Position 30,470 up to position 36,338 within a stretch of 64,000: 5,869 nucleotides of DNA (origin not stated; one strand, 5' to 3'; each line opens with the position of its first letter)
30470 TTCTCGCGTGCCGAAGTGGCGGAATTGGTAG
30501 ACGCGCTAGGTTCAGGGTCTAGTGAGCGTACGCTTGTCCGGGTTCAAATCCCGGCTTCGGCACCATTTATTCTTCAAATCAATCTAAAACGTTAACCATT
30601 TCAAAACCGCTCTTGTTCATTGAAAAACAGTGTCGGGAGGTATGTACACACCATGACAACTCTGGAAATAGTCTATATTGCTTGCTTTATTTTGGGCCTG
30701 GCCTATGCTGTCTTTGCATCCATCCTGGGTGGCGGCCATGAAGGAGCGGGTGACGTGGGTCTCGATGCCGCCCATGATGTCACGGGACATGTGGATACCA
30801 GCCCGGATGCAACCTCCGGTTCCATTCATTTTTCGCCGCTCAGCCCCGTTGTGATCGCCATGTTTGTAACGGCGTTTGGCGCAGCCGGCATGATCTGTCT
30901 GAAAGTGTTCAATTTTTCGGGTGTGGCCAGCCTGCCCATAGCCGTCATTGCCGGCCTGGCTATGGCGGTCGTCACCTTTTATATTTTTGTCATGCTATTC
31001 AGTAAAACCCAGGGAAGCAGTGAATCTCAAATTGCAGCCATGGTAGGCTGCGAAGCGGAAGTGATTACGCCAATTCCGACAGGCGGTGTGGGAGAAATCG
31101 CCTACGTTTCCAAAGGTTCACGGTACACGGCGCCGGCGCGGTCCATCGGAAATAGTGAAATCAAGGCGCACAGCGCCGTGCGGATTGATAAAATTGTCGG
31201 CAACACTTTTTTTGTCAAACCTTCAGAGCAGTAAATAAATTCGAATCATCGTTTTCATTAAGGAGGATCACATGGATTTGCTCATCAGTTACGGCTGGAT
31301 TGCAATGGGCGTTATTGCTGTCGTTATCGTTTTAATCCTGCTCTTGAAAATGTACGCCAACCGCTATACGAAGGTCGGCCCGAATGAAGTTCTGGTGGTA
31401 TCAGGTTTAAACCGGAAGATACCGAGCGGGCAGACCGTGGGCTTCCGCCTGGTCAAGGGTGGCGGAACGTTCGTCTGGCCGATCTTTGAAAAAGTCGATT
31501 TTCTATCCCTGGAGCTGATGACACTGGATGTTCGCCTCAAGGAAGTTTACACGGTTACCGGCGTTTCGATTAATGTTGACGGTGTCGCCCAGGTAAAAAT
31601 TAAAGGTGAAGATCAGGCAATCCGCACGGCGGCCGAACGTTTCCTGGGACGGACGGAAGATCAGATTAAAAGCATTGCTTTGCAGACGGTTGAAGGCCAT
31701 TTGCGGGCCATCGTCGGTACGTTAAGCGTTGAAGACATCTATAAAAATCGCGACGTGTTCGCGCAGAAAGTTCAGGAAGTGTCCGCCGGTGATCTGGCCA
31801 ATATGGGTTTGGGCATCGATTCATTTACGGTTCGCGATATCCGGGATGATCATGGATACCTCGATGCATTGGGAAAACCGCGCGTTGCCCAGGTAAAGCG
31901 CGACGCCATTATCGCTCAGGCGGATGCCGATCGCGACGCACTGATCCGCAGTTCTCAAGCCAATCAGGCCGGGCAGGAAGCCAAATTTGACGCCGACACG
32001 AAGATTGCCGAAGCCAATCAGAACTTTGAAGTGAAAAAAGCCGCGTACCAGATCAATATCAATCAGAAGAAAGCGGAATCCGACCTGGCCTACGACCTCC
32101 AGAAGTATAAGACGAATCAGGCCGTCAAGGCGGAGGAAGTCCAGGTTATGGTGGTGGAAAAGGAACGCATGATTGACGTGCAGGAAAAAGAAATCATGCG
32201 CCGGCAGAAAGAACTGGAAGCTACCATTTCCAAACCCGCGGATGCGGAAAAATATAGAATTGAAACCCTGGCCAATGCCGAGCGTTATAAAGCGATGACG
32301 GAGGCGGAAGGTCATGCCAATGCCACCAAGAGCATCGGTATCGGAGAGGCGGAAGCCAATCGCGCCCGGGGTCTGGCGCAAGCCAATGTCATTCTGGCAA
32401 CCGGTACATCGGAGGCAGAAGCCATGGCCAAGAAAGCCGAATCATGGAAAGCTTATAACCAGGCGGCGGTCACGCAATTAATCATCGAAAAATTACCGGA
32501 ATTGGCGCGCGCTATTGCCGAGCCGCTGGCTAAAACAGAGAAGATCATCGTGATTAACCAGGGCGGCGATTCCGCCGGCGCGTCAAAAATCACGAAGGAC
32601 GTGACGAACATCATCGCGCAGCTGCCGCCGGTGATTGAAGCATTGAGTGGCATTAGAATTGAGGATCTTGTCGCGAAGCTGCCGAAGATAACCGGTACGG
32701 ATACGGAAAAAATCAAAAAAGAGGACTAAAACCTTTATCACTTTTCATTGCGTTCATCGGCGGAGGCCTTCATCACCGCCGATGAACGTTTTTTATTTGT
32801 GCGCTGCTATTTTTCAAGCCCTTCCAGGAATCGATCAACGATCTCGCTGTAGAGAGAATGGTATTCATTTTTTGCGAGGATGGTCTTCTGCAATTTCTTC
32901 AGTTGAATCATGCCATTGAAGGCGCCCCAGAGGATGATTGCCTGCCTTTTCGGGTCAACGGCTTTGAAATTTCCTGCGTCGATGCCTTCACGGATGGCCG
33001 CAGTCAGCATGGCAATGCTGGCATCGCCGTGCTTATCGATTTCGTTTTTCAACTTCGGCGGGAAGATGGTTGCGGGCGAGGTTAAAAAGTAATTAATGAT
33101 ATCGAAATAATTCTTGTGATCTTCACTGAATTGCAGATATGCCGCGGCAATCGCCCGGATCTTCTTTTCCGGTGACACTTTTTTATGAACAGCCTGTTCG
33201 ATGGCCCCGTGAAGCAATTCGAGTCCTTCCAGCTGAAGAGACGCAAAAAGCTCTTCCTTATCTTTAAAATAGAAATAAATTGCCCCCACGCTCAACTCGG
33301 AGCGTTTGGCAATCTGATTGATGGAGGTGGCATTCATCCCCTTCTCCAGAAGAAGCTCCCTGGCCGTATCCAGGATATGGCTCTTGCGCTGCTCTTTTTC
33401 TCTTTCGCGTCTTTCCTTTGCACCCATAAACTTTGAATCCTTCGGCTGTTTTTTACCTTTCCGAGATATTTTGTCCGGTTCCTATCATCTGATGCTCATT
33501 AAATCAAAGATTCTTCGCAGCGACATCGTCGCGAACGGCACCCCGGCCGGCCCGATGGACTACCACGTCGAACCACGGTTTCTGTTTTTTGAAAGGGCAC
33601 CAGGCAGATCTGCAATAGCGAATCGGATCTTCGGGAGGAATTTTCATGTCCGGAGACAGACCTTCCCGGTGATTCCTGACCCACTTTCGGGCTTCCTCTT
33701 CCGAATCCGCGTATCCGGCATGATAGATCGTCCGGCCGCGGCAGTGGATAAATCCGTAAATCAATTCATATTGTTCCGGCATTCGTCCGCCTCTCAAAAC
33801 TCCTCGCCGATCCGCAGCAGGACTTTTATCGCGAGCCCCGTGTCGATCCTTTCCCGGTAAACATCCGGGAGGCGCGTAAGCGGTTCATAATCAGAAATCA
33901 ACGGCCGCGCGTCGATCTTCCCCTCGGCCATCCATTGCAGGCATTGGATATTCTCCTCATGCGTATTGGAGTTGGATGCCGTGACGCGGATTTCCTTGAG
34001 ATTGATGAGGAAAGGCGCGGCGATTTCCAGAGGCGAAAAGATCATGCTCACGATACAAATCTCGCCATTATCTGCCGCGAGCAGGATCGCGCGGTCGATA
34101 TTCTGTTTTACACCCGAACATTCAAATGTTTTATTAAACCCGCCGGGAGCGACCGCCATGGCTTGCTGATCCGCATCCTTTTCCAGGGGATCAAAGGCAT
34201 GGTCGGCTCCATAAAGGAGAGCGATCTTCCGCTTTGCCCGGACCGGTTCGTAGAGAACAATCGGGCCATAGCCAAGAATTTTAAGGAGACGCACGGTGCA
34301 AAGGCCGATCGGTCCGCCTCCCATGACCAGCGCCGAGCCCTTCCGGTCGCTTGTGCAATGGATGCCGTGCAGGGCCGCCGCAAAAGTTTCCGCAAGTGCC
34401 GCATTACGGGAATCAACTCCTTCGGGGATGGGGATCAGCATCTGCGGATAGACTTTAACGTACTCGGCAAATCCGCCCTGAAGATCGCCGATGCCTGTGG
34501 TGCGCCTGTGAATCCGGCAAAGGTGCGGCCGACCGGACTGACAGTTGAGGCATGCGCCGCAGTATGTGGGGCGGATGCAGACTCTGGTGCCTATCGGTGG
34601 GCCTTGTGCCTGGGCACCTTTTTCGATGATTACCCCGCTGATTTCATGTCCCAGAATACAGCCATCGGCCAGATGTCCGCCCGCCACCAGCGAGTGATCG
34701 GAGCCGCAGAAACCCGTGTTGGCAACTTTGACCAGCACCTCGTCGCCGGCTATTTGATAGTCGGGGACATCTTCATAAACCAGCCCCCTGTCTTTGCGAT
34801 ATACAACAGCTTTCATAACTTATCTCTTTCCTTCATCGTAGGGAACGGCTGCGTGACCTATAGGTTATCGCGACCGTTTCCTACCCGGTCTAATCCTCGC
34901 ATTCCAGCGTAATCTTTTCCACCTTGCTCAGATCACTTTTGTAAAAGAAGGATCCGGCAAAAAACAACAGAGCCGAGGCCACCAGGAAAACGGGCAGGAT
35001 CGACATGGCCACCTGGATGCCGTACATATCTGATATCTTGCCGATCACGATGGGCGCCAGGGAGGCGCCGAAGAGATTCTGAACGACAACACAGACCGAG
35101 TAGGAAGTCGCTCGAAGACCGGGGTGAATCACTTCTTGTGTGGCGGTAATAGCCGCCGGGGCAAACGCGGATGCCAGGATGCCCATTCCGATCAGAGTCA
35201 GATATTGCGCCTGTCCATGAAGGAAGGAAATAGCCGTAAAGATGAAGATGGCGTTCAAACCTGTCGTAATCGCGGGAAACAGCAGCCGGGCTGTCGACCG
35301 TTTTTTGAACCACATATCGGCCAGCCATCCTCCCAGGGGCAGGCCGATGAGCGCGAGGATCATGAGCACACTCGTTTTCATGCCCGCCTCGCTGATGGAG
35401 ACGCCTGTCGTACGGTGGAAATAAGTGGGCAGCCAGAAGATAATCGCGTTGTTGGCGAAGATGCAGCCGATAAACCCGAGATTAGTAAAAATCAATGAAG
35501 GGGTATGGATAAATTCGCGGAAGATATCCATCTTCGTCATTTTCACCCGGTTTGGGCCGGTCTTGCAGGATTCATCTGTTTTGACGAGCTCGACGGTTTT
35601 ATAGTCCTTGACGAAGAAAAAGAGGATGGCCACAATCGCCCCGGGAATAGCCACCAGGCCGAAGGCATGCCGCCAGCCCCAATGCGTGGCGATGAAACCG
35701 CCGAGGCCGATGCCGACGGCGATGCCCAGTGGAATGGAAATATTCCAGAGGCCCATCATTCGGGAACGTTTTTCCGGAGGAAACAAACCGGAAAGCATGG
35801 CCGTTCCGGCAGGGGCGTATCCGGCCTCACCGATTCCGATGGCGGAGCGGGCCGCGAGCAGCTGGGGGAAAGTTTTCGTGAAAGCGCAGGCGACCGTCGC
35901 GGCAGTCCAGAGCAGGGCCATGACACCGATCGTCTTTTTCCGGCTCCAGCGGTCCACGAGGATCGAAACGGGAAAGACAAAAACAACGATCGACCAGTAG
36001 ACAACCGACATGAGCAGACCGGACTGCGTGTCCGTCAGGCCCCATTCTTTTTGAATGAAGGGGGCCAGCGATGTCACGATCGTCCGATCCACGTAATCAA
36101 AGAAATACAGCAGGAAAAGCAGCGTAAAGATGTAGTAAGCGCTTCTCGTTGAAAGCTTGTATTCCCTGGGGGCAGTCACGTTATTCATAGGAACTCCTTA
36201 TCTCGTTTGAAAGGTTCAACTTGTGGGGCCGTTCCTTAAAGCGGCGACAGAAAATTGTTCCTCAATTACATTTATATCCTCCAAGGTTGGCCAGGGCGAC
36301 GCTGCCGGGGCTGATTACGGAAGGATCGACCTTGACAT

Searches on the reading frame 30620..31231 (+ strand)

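Call 52: search_protein_families(library=pfam, proteins=[window:30620-31231:+], max_evalue=0.001)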
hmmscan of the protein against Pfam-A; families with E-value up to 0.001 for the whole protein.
window:30620-31231:+ (204 aa): 1 family
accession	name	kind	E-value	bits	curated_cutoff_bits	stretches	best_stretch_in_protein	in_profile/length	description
PF01957.25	NfeD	-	7.6e-05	23.3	29.1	1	140-201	3-57/57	NfeD-like C-terminal, partner-binding domain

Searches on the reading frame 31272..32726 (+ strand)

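Call 52: search_protein_families(library=pfam, proteins=[window:31272-32726:+], max_evalue=0.001)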
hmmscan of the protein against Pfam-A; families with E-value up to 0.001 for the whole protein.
window:31272-32726:+ (485 aa): 2 families
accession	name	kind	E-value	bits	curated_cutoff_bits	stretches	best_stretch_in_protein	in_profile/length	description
PF01145.31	Band_7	-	1.5e-29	103.8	23.6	1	34-220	2-175/176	SPFH domain / Band 7 family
PF15975.10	Flot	-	0.00015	22.3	27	1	359-437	3-83/124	Flotillin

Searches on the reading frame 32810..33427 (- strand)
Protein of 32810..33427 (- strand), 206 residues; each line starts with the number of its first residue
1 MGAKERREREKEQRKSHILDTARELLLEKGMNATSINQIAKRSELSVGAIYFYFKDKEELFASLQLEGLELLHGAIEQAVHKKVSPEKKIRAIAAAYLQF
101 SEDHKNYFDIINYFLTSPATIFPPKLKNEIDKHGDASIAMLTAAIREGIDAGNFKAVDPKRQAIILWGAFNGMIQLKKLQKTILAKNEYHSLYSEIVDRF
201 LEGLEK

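Call 4: search_protein_families(library=ncbifam, proteins=[window:32810-33427:-], max_evalue=0.00001)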
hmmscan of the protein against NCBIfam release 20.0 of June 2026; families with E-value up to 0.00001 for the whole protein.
window:32810-33427:- (206 aa): 18 families
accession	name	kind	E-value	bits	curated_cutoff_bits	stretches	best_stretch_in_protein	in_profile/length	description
TIGR03613.1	RutR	equivalog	5.2e-15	55.8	368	1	6-169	1-159/202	pyrimidine utilization regulatory protein R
NF001978.0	PRK00767.1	equivalog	5.5e-15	55.7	118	1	11-99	7-96/197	transcriptional regulator BetI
TIGR03384.1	betaine_BetI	equivalog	5.5e-15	55.5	201.3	1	9-99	4-94/189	choline-binding transcriptional repressor BetI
NF053878.1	FATransRegFadRBac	equivalog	7e-14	52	200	1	13-175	3-162/190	fatty acid metabolism transcriptional regulator FadR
NF041196.1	ScbR_bind_reg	equivalog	3.1e-13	50.3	150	1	13-95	6-89/191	ScbR family autoregulator-binding transcription factor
NF037937.1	septum_RefZ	equivalog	1.6e-11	44.5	180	1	15-106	1-94/195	forespore capture DNA-binding protein RefZ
NF051852.1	efflux_TF_MtrR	exception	2.2e-11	43.9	280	1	9-111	6-112/205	multidrug efflux system transcriptional repressor MtrR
NF007949.0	PRK10668.1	equivalog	3.6e-11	43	271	1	9-64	7-62/216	multidrug efflux transporter transcriptional repressor AcrR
NF053731.1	TransRegFasRMycb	equivalog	3.9e-10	39.9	330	1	11-146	9-140/199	HTH-type transcriptional activator FasR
NF011584.0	PRK15008.1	equivalog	8e-10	38.9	230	1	6-170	11-170/212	HTH-type transcriptional regulator RutR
NF007015.0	PRK09480.1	equivalog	1e-09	38.3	120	1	6-175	3-170/197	nucleoid occlusion factor SlmA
NF058643.1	TranRegCurRPseudo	equivalog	3.3e-09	36.7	300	1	13-64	7-58/193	TetR family transcriptional repressor CurR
NF007430.0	PRK09975.1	equivalog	1e-08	34.6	274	1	8-100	6-99/220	acrEF/envCD operon transcriptional regulator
NF051457.1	acryl_TF_AcuR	equivalog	3e-08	33.2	247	1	4-193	8-199/204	acrylate utilization transcriptional regulator AcuR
NF011572.0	PRK14996.1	equivalog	1.1e-07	31.9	144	1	10-73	5-68/192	TetR family transcriptional regulator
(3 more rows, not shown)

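Call 5: search_protein_families(library=pfam, proteins=[window:32810-33427:-], max_evalue=0.00001)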
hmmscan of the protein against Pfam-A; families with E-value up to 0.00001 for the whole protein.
window:32810-33427:- (206 aa): 4 families
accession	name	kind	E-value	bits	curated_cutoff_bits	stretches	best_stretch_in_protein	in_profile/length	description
PF00440.29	TetR_N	-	4.3e-17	62.1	24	1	18-63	1-46/47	Bacterial regulatory proteins, tetR family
PF17932.6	TetR_C_24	-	2e-07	31.7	26.4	1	85-174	3-88/114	Tetracyclin repressor-like, C-terminal domain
PF13305.11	TetR_C_33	-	2.3e-07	31.8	26.8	1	90-178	1-82/103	Tetracyclin repressor-like, C-terminal domain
PF16925.10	TetR_C_13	-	9.6e-06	26.4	27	0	123-181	38-97/109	Tetracyclin repressor-like, C-terminal domain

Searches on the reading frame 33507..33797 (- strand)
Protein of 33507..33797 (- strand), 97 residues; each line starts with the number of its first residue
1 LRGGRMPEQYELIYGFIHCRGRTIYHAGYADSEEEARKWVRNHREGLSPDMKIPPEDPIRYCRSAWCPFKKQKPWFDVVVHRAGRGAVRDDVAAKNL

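Call 42: search_protein_families(library=ncbifam, proteins=[window:33507-33797:-], max_evalue=0.000001)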
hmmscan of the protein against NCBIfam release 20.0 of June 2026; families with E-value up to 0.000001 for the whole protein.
window:33507-33797:- (97 aa): 0 families

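Call 52: search_protein_families(library=pfam, proteins=[window:33507-33797:-], max_evalue=0.001)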
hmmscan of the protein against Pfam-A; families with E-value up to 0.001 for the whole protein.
window:33507-33797:- (97 aa): 0 families

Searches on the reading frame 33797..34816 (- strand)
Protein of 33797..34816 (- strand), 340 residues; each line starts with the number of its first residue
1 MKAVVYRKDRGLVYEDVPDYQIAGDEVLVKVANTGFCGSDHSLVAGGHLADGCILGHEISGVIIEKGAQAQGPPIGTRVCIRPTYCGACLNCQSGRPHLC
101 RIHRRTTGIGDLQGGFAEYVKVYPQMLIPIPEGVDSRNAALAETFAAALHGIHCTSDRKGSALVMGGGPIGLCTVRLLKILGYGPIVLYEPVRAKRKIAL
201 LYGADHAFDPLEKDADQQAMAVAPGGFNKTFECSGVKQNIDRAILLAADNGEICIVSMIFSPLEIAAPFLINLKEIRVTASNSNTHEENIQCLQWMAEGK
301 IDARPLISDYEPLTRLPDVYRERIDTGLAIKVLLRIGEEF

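Call 4: search_protein_families(library=ncbifam, proteins=[window:33797-34816:-], max_evalue=0.00001)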
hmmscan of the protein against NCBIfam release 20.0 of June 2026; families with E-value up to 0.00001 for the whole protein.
window:33797-34816:- (340 aa): 20 families
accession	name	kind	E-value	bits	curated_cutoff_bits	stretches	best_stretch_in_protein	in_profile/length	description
NF007375.0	PRK09880.1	equivalog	8.5e-38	130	469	1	21-335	24-342/344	L-idonate 5-dehydrogenase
NF041097.1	keto_inos_dh_IolM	equivalog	5.9e-37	127.2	450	1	13-319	41-373/389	scyllo-inosose 3-dehydrogenase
NF003808.0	PRK05396.1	equivalog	6.3e-37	127.2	380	1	1-333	1-337/341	L-threonine 3-dehydrogenase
TIGR00692.1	tdh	equivalog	1.7e-35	122.7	458.35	1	9-310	8-315/340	L-threonine 3-dehydrogenase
NF007489.0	PRK10083.1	equivalog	3.7e-30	105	376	1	1-309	1-309/339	Zn-dependent oxidoreductase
NF007642.0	PRK10309.1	equivalog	1.8e-28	99.8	550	1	1-336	1-346/347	galactitol-1-phosphate 5-dehydrogenase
NF010344.0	PRK13771.1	subfamily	4.3e-27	95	349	1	1-331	1-328/334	putative alcohol dehydrogenase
NF047908.1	AldhRedAhr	equivalog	1.1e-26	93.5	470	1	20-303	24-305/335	NADPH-dependent aldehyde reductase Ahr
TIGR03366.1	HpnZ_proposed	hypoth_equivalog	2.4e-21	76.2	328.1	1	24-254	5-250/315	putative phosphonate catabolism associated alcohol dehydrogenase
NF006940.0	PRK09422.1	equivalog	2.1e-20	73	344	1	1-308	1-308/338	alcohol dehydrogenase AdhP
TIGR03989.1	Rxyl_3153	subfamily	2.3e-19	69.9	440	2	16-101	18-106/370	NDMA-dependent alcohol dehydrogenase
TIGR03201.1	dearomat_had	equivalog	6.4e-18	64.9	338.65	1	12-334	11-347/349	6-hydroxycyclohex-1-ene-1-carbonyl-CoA dehydrogenase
NF041172.1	AcrlCoa_red_Thmprot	equivalog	3.5e-16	59.1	500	1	1-183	1-188/334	acryloyl-CoA reductase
TIGR02818.1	adh_III_F_hyde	equivalog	1.2e-14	54.2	543.95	1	3-117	5-122/368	S-(hydroxymethyl)glutathione dehydrogenase/class III alcohol dehydrogenase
TIGR02819.1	fdhA_non_GSH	equivalog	7.4e-14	51.1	636.95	1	25-188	37-218/397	formaldehyde dehydrogenase, glutathione-independent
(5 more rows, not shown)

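Call 5: search_protein_families(library=pfam, proteins=[window:33797-34816:-], max_evalue=0.00001)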
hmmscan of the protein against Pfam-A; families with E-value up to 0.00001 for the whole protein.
window:33797-34816:- (340 aa): 2 families
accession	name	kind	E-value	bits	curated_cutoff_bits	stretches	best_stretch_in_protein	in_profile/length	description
PF08240.17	ADH_N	-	5.3e-25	88.1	23.5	1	25-132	3-104/104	Alcohol dehydrogenase GroES-like domain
PF00107.32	ADH_zinc_N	-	4.8e-19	69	31.8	1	169-297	1-128/129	Zinc-binding dehydrogenase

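Call 43: search_protein_families(library=ncbifam, proteins=[window:33797-34816:-], max_evalue=1e-20)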
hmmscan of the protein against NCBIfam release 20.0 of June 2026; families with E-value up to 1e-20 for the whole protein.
window:33797-34816:- (340 aa): 9 families
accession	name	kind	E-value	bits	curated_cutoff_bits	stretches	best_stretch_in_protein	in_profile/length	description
NF007375.0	PRK09880.1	equivalog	8.5e-38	130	469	1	21-335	24-342/344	L-idonate 5-dehydrogenase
NF041097.1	keto_inos_dh_IolM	equivalog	5.9e-37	127.2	450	1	13-319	41-373/389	scyllo-inosose 3-dehydrogenase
NF003808.0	PRK05396.1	equivalog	6.3e-37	127.2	380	1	1-333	1-337/341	L-threonine 3-dehydrogenase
TIGR00692.1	tdh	equivalog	1.7e-35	122.7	458.35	1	9-310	8-315/340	L-threonine 3-dehydrogenase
NF007489.0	PRK10083.1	equivalog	3.7e-30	105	376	1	1-309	1-309/339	Zn-dependent oxidoreductase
NF007642.0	PRK10309.1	equivalog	1.8e-28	99.8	550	1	1-336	1-346/347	galactitol-1-phosphate 5-dehydrogenase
NF010344.0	PRK13771.1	subfamily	4.3e-27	95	349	1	1-331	1-328/334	putative alcohol dehydrogenase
NF047908.1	AldhRedAhr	equivalog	1.1e-26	93.5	470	1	20-303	24-305/335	NADPH-dependent aldehyde reductase Ahr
TIGR03366.1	HpnZ_proposed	hypoth_equivalog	2.4e-21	76.2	328.1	1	24-254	5-250/315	putative phosphonate catabolism associated alcohol dehydrogenase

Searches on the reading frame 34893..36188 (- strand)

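Call 4: search_protein_families(library=ncbifam, proteins=[window:34893-36188:-], max_evalue=0.00001)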
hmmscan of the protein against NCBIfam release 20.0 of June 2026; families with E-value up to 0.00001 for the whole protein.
window:34893-36188:- (432 aa): 39 families (the best 25 are shown)
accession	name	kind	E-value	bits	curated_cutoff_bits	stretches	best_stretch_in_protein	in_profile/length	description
TIGR00893.1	2A0114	subfamily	5e-53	180.5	395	1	26-409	1-395/399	D-galactonate transporter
TIGR00881.1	2A0104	subfamily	4.9e-33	114.7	407.75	1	25-394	1-378/379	phosphoglycerate transporter protein PgtP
TIGR00895.1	2A0115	subfamily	5.6e-29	101.3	418.55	1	11-384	9-396/398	aromatic acid/H+ symport family MFS transporter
TIGR00880.1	2_A_01_02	superfamily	8.5e-19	68.1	131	1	68-193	11-137/141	multidrug resistance protein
TIGR00711.1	efflux_EmrB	subfamily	1.1e-18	67.2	230.2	1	23-193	6-176/485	DHA2 family efflux MFS transporter permease subunit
TIGR00894.1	2A0114euk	subfamily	5e-17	61.6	626.45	1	51-415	73-446/465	Na(+)-dependent inorganic phosphate cotransporter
NF053517.1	HbztTptrPcaK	equivalog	1.9e-16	60.1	770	1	15-204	15-205/437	4-hydroxybenzoate transporter PcaK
NF008586.0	PRK11551.1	equivalog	2.8e-16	59.5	410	1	15-408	11-392/406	3-(3-hydroxy-phenyl)propionate transporter MhpT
TIGR02332.1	HpaX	equivalog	1.9e-15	57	615.4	1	21-391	10-398/412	4-hydroxyphenylacetate permease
TIGR00886.1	2A0108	subfamily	3.2e-15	56.1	311.7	1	31-349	13-340/368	NarK family nitrate/nitrite MFS transporter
TIGR00891.1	2A0112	subfamily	7.9e-15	54.8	552.9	1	15-399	8-402/405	sialate:H+ symport family MFS transporter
NF038077.1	MFS_export_MxcK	equivalog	1.5e-14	53.8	525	1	18-202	10-194/405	myxochelin export MFS transporter MxcK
NF033135.1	cmx_cmrA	equivalog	4.4e-13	49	400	1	38-408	22-371/374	Cmx/CmrA family chloramphenicol efflux MFS transporter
NF011571.1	PRK14995.1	subfamily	4.8e-13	48.7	701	1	18-189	5-176/493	SmvA family efflux MFS transporter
TIGR00900.1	2A0121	subfamily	1e-11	44.9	319.6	1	59-373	39-348/364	H+ Antiporter protein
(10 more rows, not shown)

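Call 5: search_protein_families(library=pfam, proteins=[window:34893-36188:-], max_evalue=0.00001)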
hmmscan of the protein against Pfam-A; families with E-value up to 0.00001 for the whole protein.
window:34893-36188:- (432 aa): 3 families
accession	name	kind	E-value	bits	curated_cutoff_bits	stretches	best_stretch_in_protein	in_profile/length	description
PF07690.21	MFS_1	-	4.2e-59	200.6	33.4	1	24-379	1-347/347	Major Facilitator Superfamily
PF00083.30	Sugar_tr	-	4.3e-13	49.4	22.3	1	52-402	44-431/452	Sugar (and other) transporter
PF03137.26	OATP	-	3.8e-09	35.8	25.8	0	22-105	4-87/545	Organic Anion Transporter Polypeptide (OATP) family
